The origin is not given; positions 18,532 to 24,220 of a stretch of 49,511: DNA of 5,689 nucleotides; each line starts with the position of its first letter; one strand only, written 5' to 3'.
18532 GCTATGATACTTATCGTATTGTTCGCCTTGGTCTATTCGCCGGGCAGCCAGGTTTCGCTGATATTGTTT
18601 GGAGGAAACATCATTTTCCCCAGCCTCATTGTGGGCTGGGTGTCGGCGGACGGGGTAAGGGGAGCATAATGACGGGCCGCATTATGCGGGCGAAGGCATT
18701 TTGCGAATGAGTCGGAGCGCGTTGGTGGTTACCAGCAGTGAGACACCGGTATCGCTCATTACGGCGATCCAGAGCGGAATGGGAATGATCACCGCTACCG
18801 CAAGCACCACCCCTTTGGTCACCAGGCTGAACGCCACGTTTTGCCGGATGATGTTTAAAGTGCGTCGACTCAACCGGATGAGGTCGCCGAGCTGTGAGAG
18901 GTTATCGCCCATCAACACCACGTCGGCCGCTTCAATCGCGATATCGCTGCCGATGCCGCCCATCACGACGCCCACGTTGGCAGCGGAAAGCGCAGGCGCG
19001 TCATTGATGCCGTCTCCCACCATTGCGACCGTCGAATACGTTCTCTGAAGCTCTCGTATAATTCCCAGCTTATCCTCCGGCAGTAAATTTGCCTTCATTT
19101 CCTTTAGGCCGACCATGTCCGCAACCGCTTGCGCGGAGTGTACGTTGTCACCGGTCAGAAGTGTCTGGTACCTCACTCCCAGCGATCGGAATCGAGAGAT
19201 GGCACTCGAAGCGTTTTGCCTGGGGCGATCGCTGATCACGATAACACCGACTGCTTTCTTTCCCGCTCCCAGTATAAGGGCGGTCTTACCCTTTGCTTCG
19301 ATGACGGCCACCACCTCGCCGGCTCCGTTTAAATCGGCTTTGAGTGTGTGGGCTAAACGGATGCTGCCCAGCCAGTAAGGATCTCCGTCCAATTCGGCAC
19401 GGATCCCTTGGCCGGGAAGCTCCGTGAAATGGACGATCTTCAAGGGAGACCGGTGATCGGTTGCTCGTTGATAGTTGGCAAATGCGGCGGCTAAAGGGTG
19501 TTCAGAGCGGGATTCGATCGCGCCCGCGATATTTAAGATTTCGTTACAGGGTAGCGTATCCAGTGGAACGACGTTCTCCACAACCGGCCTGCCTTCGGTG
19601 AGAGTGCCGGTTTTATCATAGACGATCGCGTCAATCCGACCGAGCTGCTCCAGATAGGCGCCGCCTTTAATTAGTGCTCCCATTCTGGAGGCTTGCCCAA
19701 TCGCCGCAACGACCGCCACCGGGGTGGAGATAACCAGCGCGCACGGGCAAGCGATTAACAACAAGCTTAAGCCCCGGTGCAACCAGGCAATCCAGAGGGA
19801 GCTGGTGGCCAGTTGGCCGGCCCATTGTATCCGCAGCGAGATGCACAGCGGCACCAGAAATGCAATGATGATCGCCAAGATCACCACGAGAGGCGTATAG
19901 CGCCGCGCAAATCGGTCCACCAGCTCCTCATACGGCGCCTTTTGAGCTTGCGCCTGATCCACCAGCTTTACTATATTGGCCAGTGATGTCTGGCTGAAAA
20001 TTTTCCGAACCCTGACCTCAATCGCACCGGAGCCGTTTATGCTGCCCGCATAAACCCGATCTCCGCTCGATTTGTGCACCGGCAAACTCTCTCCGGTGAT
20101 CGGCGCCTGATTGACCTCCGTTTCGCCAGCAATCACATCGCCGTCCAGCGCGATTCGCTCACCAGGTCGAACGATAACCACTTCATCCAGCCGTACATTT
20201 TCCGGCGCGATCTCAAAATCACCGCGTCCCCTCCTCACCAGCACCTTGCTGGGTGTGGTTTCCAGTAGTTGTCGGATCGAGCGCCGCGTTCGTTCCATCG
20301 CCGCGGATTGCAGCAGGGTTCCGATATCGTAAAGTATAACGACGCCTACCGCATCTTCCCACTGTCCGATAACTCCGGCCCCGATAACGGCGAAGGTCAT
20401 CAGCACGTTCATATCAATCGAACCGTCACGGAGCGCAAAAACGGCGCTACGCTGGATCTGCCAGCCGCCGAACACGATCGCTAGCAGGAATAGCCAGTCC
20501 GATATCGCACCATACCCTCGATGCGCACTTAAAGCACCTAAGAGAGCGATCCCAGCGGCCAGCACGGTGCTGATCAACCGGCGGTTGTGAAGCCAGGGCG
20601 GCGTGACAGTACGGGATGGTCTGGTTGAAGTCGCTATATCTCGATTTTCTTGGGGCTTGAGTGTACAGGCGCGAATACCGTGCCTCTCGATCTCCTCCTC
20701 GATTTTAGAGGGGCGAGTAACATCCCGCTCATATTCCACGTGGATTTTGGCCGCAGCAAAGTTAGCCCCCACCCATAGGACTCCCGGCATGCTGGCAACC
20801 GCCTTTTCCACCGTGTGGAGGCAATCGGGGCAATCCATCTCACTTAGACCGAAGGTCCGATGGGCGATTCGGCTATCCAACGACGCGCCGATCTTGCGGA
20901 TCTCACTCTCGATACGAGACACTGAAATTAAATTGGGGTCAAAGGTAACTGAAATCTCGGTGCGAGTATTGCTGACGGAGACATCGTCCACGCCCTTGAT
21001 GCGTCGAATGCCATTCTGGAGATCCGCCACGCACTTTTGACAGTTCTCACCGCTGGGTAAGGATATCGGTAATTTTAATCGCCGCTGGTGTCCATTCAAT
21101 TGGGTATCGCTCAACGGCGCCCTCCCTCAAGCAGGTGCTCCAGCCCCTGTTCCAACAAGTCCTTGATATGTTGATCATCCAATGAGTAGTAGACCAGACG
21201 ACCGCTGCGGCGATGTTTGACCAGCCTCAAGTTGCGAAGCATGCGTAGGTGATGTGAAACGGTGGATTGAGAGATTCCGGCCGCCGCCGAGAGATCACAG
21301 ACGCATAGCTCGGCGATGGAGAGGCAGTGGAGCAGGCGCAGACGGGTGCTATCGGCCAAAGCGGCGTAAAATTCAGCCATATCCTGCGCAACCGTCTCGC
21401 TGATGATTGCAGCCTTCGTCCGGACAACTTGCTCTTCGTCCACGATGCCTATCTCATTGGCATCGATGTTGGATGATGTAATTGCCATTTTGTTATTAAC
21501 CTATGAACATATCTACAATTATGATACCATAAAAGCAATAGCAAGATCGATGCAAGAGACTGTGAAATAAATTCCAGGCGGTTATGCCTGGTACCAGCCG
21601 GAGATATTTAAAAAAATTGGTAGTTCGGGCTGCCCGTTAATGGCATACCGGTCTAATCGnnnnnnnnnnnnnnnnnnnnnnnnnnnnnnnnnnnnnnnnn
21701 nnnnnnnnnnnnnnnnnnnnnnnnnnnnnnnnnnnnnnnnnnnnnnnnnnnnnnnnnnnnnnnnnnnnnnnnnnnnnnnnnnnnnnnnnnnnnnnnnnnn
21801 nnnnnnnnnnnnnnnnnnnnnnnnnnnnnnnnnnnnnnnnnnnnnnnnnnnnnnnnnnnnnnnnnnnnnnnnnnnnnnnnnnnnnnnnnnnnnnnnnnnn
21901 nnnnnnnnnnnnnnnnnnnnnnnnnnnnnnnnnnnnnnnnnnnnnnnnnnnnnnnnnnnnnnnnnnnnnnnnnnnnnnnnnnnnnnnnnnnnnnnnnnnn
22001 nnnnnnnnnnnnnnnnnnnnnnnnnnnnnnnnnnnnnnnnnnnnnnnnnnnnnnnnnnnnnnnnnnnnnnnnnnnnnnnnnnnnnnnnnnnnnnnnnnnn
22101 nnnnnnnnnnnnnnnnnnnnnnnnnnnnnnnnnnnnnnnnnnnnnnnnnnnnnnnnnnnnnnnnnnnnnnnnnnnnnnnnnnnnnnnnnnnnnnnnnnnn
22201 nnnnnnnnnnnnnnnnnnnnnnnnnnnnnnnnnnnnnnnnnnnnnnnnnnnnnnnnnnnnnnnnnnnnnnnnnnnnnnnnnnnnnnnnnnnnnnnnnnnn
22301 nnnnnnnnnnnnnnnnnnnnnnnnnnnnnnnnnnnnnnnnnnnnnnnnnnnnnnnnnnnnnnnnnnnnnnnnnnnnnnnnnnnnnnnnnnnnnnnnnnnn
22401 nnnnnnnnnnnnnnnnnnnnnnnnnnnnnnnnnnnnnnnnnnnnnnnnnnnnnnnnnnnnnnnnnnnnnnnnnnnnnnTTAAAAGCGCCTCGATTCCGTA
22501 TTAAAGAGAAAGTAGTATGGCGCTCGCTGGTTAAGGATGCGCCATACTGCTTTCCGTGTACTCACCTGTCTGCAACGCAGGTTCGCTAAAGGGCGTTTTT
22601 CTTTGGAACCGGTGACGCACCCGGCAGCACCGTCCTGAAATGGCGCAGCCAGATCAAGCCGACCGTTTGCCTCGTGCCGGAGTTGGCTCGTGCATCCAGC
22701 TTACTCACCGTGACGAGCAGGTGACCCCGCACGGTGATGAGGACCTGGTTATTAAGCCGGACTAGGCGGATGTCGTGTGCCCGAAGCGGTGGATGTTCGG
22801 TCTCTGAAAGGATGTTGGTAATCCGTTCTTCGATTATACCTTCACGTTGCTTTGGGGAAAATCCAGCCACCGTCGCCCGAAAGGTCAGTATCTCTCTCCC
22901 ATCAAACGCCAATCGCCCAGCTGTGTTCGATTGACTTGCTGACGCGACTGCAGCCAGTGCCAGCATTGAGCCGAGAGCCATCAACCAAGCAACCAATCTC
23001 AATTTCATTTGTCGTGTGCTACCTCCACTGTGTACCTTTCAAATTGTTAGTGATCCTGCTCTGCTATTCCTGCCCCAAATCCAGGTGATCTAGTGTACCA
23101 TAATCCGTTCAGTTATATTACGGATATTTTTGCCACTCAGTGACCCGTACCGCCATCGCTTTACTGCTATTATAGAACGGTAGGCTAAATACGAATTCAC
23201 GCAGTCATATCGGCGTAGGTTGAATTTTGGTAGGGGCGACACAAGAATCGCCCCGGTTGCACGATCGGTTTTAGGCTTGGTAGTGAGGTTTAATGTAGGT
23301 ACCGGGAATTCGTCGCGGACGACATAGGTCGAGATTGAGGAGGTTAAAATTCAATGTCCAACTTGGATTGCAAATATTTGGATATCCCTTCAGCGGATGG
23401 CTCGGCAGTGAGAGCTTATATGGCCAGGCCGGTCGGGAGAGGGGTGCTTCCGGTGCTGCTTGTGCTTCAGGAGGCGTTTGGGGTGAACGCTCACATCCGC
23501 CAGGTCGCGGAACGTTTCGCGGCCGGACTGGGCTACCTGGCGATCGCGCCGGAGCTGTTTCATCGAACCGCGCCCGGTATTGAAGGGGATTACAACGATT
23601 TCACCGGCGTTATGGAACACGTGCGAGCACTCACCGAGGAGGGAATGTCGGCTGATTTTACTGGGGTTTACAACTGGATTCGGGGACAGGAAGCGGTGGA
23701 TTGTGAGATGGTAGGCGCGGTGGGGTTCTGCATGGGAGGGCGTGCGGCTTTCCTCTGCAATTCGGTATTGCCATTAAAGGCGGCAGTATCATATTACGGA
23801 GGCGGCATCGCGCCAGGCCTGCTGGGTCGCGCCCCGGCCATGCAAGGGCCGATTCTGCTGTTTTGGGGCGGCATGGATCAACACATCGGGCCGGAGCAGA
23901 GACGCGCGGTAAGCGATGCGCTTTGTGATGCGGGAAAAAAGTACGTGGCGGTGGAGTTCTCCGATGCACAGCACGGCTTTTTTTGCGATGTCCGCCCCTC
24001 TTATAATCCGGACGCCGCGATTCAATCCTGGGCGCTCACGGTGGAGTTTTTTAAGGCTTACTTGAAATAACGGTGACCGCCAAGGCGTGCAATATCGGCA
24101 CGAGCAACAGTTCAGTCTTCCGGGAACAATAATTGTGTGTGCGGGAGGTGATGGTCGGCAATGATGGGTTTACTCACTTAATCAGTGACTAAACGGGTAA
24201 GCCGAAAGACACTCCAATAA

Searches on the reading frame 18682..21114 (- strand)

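Call 15: search_protein_families(library=pfam, proteins=[window:18682-21114:-], max_evalue=0.00001)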
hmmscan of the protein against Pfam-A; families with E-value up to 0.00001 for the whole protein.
window:18682-21114:- (810 aa): 3 families
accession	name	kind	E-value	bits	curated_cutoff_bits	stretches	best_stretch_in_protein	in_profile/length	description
PF00122.25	E1-E2_ATPase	-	4.3e-48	163.7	28.1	1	286-477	2-180/181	E1-E2 ATPase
PF00702.32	Hydrolase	-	3.9e-28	99.6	26.4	1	494-713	1-191/191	haloacid dehalogenase-like hydrolase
PF00403.32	HMA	-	7.8e-19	68.3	24.8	2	88-146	2-60/62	Heavy-metal-associated domain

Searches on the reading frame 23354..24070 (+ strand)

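Call 15: search_protein_families(library=pfam, proteins=[window:23354-24070:+], max_evalue=0.00001)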
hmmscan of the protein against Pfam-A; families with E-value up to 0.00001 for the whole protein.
window:23354-24070:+ (238 aa): 1 family
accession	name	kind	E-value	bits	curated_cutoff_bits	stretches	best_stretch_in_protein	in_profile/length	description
PF01738.24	DLH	-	3.8e-44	151.3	21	1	19-237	1-217/217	Dienelactone hydrolase family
